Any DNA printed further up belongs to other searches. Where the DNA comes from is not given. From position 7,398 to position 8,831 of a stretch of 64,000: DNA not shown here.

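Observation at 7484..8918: Integrase-bearing invertible segment (perfect 27-bp IRs) with an outward-facing consensus promoter beside a surface-protein operon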

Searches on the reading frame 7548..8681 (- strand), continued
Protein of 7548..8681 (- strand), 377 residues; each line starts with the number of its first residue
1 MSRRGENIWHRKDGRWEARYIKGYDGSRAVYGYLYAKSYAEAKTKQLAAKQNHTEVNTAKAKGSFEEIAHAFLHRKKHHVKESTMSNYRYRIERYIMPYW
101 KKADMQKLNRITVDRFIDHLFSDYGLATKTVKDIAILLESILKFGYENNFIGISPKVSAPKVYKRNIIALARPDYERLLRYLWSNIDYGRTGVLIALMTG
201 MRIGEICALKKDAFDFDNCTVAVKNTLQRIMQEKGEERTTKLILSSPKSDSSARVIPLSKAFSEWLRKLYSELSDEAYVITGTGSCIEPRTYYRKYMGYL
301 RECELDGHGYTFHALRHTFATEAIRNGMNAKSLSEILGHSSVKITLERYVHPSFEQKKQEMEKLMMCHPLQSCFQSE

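Call 30: find_encoding_contigs(protein=P0001, flank=5000, max_places=10)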
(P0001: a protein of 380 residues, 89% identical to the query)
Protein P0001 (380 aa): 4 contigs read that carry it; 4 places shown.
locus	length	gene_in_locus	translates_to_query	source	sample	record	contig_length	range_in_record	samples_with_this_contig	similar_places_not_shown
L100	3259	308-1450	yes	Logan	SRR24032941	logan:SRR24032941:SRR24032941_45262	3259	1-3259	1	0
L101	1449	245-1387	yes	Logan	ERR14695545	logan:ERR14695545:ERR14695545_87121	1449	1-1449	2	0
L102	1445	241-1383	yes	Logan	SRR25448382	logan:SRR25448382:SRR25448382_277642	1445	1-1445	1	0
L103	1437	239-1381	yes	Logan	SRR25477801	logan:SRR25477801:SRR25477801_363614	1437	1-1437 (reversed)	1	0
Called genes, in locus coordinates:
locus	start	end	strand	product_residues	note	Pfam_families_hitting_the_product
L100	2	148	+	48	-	?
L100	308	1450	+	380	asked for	PF14659:Phage_int_SAM_3 (weak), PF00589:Phage_integrase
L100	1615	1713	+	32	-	-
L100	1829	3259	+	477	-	?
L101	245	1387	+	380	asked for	PF14659:Phage_int_SAM_3 (weak), PF00589:Phage_integrase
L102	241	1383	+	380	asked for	PF14659:Phage_int_SAM_3 (weak), PF00589:Phage_integrase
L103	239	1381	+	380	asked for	PF14659:Phage_int_SAM_3 (weak), PF00589:Phage_integrase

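Call 34: search_protein_families(library=pfam, proteins=[L018:3273-5654:-, L026:7267-9744:+, L013:4998-5597:-, L015:5115-5681:+, L022:6254-10273:+, L024:7283-8968:+, L049:827-5428:-, L057:7812-12413:+, L020:2273-5503:-, L089:4193-5689:-], max_evalue=0.001)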
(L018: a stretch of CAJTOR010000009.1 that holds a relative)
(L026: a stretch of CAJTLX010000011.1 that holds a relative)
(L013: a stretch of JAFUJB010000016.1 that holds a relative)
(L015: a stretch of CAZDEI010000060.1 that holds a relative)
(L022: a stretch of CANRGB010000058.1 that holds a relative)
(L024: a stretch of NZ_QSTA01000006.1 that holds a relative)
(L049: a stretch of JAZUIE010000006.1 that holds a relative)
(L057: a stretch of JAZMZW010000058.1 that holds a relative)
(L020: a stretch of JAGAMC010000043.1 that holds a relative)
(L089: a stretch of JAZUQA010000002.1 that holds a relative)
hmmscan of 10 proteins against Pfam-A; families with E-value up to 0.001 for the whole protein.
L018:3273-5654:- (793 aa): 4 families
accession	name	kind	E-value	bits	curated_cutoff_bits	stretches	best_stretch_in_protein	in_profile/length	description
PF03457.19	HA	-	5.1e-85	280.2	28.4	5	410-475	3-64/64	Helicase associated domain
PF04851.21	ResIII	-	8.7e-12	45.7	22.5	1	4-139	4-162/164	Type III restriction enzyme, res subunit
PF00271.37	Helicase_C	-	4.1e-08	33.9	23.5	1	229-337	6-107/110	Helicase conserved C-terminal domain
PF00270.35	DEAD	-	1.1e-06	28.9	26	1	24-140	16-161/167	DEAD/DEAH box helicase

L026:7267-9744:+ (826 aa): 4 families
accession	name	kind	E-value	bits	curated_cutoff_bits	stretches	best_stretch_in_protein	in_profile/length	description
PF03457.19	HA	-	4.2e-81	267.7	28.4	5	419-484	3-64/64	Helicase associated domain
PF04851.21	ResIII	-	3.2e-11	43.8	22.5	1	15-148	6-162/164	Type III restriction enzyme, res subunit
PF00271.37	Helicase_C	-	2e-08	34.9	23.5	1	248-347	15-107/110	Helicase conserved C-terminal domain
PF00270.35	DEAD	-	2.1e-07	31.3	26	1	88-150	97-162/167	DEAD/DEAH box helicase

L013:4998-5597:- (199 aa): 1 family
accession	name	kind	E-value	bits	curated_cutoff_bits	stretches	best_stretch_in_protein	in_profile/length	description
PF00440.29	TetR_N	-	2.6e-11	43.6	24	1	13-55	5-47/47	Bacterial regulatory proteins, tetR family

L015:5115-5681:+ (189 aa): 1 family
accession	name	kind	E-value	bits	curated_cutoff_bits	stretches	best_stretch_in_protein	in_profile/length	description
PF10502.14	Peptidase_S26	-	3.6e-05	24.2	22.9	1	29-97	5-77/168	Signal peptidase, peptidase S26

L022:6254-10273:+ (1340 aa): 3 families
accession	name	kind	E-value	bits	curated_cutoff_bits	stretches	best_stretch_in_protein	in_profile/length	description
PF17802.7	SpaA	-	2.7e-23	82.4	23.1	2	1027-1123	2-79/91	Prealbumin-like fold domain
PF12892.13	FctA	-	0.00023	22.4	22.1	1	842-954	1-107/120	Spy0128-like isopeptide containing domain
PF00746.26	Gram_pos_anchor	-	0.00038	20.8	20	1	1298-1335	3-40/43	LPXTG cell wall anchor motif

L024:7283-8968:+ (562 aa): 1 family
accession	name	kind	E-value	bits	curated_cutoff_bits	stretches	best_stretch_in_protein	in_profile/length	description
PF04932.20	Wzy_C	-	1.5e-16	61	31.7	1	180-320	2-149/149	O-Antigen ligase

L049:827-5428:- (1533 aa): 9 families
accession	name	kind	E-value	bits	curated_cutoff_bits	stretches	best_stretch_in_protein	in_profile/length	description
PF01580.24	FtsK_SpoIIIE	-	4.5e-47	160.8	24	2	683-874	17-220/221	FtsK/SpoIIIE family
PF00498.31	FHA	-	1.2e-16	61.3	20.7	1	122-183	2-66/67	FHA domain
PF16697.10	Yop-YscD_cpl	-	8.9e-08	32.7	33.2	1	120-181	18-81/94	Inner membrane component of T3SS, cytoplasmic domain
PF13401.12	AAA_22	-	9.2e-06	26.4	27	0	1053-1135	4-62/130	AAA domain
PF13555.12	AAA_29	-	2.5e-05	24.4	27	0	1048-1080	16-48/61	P-loop containing region of AAA domain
PF01935.23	DUF87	-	0.00055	20.5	23.2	0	1057-1126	26-92/220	Helicase HerA, central domain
PF04851.21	ResIII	-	0.00068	20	22.5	0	1052-1086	21-55/164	Type III restriction enzyme, res subunit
PF13476.12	AAA_23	-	0.00076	20.6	27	0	1048-1081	14-46/201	AAA domain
PF05872.18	HerA_C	-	0.00088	18.5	22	0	701-754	15-63/502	Helicase HerA-like C-terminal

L057:7812-12413:+ (1534 aa): 6 families
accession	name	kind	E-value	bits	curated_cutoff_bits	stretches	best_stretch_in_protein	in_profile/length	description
PF01391.23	Collagen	-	4.6e-43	145.2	27.2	5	343-395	4-56/60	Collagen triple helix repeat (20 copies)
PF00395.25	SLH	-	8.8e-25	86.9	20.8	3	92-135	1-44/44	S-layer homology domain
PF09479.16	Flg_new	-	2.8e-17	63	27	2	1281-1323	1-41/65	Listeria-Bacteroides repeat domain (List_Bact_rpt)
PF15659.11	Toxin-JAB1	-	1.3e-08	35.6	21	0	913-950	7-40/87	JAB-like toxin 1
PF11154.13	DUF2934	-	2.3e-07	30.8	22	0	1137-1152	10-26/37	Protein of unknown function (DUF2934)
PF18998.6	Flg_new_2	-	0.00025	21.4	23.6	0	1281-1335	1-67/73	Divergent InlB B-repeat domain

L020:2273-5503:- (1076 aa): 1 family
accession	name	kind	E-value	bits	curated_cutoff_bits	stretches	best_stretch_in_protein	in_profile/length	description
PF00395.25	SLH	-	7.9e-22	77.4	20.8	2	91-135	1-43/44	S-layer homology domain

L089:4193-5689:- (498 aa): 4 families
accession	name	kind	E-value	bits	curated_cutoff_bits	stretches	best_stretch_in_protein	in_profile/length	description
PF13365.12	Trypsin_2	-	1.3e-25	91.3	27.6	1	68-249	1-144/144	Trypsin-like peptidase domain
PF00089.32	Trypsin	-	2e-14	54.4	20.6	1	68-256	27-201/220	Trypsin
PF00498.31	FHA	-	1.6e-13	51.3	20.7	1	423-489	2-66/67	FHA domain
PF16697.10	Yop-YscD_cpl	-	0.00022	21.9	33.2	1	414-495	11-89/94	Inner membrane component of T3SS, cytoplasmic domain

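Call 41: find_encoding_contigs(protein=P0101, flank=3000, max_places=10)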
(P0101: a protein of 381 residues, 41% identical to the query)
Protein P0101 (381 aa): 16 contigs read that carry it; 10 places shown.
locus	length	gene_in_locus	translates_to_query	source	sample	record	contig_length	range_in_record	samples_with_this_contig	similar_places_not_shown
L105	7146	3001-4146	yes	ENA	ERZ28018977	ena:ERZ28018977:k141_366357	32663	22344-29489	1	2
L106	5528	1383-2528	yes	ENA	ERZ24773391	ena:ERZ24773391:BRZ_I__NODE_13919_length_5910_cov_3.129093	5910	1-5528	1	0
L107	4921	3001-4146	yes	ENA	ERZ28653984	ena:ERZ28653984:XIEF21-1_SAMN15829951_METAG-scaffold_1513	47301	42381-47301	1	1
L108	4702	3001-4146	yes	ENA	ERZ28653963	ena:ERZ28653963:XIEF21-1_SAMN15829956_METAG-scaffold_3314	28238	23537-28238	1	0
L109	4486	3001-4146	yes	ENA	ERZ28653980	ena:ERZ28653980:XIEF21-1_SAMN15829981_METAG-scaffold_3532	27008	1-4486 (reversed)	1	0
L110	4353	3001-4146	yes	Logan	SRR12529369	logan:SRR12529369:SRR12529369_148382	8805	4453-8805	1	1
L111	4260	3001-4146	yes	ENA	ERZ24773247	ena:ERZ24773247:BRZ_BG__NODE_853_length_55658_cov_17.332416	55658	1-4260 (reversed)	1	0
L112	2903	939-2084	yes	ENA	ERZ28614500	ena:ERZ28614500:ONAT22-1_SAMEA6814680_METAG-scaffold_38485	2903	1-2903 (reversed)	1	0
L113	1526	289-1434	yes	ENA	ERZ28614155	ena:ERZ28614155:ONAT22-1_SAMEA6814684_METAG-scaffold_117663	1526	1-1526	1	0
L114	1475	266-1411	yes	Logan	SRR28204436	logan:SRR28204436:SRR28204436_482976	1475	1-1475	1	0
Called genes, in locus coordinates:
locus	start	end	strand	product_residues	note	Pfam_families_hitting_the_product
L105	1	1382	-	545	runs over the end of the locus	PF00012:HSP70, PF06723:MreB_Mbl, PF00012:HSP70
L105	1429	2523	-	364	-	PF01025:GrpE (weak)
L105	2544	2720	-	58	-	-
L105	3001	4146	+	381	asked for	PF14659:Phage_int_SAM_3, PF00589:Phage_integrase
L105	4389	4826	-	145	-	-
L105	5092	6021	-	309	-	PF14659:Phage_int_SAM_3, PF00589:Phage_integrase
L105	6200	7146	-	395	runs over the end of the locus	-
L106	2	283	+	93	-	?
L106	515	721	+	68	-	-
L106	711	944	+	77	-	-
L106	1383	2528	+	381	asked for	PF14659:Phage_int_SAM_3, PF00589:Phage_integrase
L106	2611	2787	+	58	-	-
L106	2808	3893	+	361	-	PF01025:GrpE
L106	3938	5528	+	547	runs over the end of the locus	PF00012:HSP70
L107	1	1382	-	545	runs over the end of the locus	PF00012:HSP70, PF06723:MreB_Mbl, PF00012:HSP70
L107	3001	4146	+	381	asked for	PF14659:Phage_int_SAM_3, PF00589:Phage_integrase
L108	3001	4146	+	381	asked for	PF14659:Phage_int_SAM_3, PF00589:Phage_integrase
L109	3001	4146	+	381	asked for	PF14659:Phage_int_SAM_3, PF00589:Phage_integrase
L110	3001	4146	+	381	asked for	PF14659:Phage_int_SAM_3, PF00589:Phage_integrase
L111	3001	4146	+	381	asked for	PF14659:Phage_int_SAM_3, PF00589:Phage_integrase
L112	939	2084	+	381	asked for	PF14659:Phage_int_SAM_3, PF00589:Phage_integrase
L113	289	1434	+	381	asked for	PF14659:Phage_int_SAM_3, PF00589:Phage_integrase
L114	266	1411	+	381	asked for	PF14659:Phage_int_SAM_3, PF00589:Phage_integrase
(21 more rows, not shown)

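Call 42: find_encoding_contigs(protein=P0070, flank=3000, max_places=10)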
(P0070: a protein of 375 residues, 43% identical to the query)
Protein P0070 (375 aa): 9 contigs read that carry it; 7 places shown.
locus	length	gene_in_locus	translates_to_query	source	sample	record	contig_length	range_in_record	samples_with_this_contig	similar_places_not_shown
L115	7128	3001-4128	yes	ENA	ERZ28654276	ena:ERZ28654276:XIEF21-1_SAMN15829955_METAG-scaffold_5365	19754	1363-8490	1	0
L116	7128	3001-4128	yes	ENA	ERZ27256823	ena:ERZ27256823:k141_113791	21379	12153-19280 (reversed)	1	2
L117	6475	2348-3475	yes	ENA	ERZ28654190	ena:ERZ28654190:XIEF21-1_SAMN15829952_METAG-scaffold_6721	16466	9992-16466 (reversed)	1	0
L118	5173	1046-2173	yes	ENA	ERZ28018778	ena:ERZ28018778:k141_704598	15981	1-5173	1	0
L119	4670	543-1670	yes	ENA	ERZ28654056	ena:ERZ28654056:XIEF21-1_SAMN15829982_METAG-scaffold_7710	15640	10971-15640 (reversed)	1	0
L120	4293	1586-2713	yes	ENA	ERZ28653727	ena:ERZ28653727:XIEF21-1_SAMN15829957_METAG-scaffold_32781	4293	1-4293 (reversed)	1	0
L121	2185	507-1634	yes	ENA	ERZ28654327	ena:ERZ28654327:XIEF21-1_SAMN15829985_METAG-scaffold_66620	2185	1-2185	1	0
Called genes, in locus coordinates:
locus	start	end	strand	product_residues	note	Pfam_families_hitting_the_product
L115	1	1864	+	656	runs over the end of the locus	PF02534:T4SS-DNA_transf, PF10412:TrwB_AAD_bind, PF12696:TraG-D_C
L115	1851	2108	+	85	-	PF13730:HTH_36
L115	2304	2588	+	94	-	PF20648:DUF6809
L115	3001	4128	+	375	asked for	PF14659:Phage_int_SAM_3, PF00589:Phage_integrase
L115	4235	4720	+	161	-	-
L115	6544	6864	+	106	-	-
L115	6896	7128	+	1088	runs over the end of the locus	PF01935:DUF87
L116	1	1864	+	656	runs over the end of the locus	PF02534:T4SS-DNA_transf, PF10412:TrwB_AAD_bind, PF12696:TraG-D_C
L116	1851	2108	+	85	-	PF13730:HTH_36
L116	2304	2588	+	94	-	PF20648:DUF6809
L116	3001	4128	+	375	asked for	PF14659:Phage_int_SAM_3, PF00589:Phage_integrase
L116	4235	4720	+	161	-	-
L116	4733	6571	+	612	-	-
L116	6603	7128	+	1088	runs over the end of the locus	PF01935:DUF87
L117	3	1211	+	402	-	?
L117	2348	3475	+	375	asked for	PF14659:Phage_int_SAM_3, PF00589:Phage_integrase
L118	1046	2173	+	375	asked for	PF14659:Phage_int_SAM_3, PF00589:Phage_integrase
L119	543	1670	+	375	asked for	PF14659:Phage_int_SAM_3, PF00589:Phage_integrase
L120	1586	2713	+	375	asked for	PF14659:Phage_int_SAM_3, PF00589:Phage_integrase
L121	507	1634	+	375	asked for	PF14659:Phage_int_SAM_3, PF00589:Phage_integrase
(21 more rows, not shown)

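Call 49: search_solved_structures(query=window:7548-8681:-, max_evalue=0.001, show_alignments=1)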
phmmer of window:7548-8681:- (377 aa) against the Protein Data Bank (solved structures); distinct sequences matched with E-value up to 0.001: 13.
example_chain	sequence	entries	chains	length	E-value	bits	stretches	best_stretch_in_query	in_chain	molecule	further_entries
6en0_A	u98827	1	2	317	2.1e-16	63.2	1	191-364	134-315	Int protein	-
6emy_A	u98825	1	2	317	2.9e-16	62.7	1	191-364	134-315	Int protein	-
6emz_A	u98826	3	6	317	5.5e-16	61.8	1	191-364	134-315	Int protein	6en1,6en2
5hxy_A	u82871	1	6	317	3.9e-10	42.6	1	81-352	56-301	Tyrosine recombinase XerA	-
3nkh_A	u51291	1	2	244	2e-09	40.2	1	197-365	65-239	Integrase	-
4a8e_A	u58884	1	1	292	2.3e-09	40.1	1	252-366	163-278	PROBABLE TYROSINE RECOMBINASE XERC-LIKE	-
9i5v_14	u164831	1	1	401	2.6e-07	33.3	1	312-360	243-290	Ribosome-associated translation inhibitor RaiA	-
1aih_A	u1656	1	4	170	8.5e-07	31.6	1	302-353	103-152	HP1 INTEGRASE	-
2a3v_A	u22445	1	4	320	1.1e-05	27.9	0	310-351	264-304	site-specific recombinase IntI4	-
1a0p_A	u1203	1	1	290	0.00011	24.6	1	288-359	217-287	SITE-SPECIFIC RECOMBINASE XERD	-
5dor_A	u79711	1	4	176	0.00015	24.2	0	308-352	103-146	Integrase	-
5dcf_A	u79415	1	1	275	0.0004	22.8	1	289-359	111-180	Tyrosine recombinase XerD,DNA translocase FtsK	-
5c6k_A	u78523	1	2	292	0.00065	22.1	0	308-352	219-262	Integrase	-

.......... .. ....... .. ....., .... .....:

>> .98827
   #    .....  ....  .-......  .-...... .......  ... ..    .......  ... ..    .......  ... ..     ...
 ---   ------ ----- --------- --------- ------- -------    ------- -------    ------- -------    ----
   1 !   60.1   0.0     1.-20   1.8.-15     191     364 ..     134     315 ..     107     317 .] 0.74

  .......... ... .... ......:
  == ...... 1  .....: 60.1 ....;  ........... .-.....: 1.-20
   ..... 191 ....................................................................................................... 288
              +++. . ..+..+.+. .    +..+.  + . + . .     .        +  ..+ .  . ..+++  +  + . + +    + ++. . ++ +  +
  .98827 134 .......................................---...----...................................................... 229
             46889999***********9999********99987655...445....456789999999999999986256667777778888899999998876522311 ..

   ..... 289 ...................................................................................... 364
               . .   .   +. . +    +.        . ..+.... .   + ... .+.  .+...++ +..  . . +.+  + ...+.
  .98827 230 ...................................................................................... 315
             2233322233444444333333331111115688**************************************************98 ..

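Call 50: search_protein_families(library=ncbifam, proteins=[window:7548-8681:-], max_evalue=0.01)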
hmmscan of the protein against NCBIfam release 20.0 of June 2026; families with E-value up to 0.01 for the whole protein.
window:7548-8681:- (377 aa): 9 families
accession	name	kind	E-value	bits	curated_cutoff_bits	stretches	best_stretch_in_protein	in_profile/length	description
NF040815.2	recomb_XerA_Arch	equivalog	1.5e-28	100.1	220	2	250-359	152-261/263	site-specific tyrosine recombinase/integron integrase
TIGR02224.1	recomb_XerC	equivalog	1.7e-18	67.1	335.15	2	254-360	172-285/295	tyrosine recombinase XerC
TIGR02249.1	integrase_gron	subfamily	7.7e-16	58.3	265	2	77-225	11-154/315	integron integrase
TIGR02225.1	recomb_XerD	equivalog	2.4e-15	56.6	329.6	1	77-352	10-274/290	site-specific tyrosine recombinase XerD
NF001399.0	PRK00283.1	subfamily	7.8e-13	48.3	279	1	78-353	20-284/300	tyrosine recombinase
NF002685.0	PRK02436.1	equivalog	1.1e-08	35.2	178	1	249-350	150-244/245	site-specific tyrosine recombinase XerD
NF011946.0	PRK15417.1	equivalog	1.9e-07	30.6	435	1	310-346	274-310/337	integron integrase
NF002331.0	PRK01287.1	subfamily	6.3e-07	28.7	371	1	252-345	205-306/365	site-specific tyrosine recombinase XerC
NF003462.0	PRK05084.1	equivalog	9.2e-07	27.9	267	1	310-364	303-356/360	tyrosine recombinase XerS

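Call 51: find_encoding_contigs(protein=P0004, flank=5000, max_places=6)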
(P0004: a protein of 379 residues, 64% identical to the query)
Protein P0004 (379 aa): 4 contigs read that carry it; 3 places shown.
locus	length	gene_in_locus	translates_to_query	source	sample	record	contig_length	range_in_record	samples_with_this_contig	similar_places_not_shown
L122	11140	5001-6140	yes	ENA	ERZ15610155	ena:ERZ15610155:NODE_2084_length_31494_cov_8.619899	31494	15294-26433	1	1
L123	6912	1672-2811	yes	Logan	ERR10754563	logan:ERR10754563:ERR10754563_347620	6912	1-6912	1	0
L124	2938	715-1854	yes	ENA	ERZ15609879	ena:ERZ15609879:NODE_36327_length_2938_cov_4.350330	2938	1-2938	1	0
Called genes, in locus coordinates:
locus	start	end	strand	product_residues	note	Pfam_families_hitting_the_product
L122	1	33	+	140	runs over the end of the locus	PF00293:NUDIX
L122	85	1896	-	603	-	PF00664:ABC_membrane, PF00005:ABC_tran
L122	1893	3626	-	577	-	PF00664:ABC_membrane, PF00005:ABC_tran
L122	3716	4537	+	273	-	PF00376:MerR, PF13411:MerR_1, PF06445:GyrI-like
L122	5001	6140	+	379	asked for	PF14659:Phage_int_SAM_3, PF00589:Phage_integrase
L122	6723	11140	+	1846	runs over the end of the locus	-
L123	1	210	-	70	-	?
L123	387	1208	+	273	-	PF00376:MerR, PF13411:MerR_1, PF06445:GyrI-like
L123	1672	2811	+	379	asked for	PF14659:Phage_int_SAM_3, PF00589:Phage_integrase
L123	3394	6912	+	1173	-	?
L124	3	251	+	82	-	?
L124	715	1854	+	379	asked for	PF14659:Phage_int_SAM_3, PF00589:Phage_integrase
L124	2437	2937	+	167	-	?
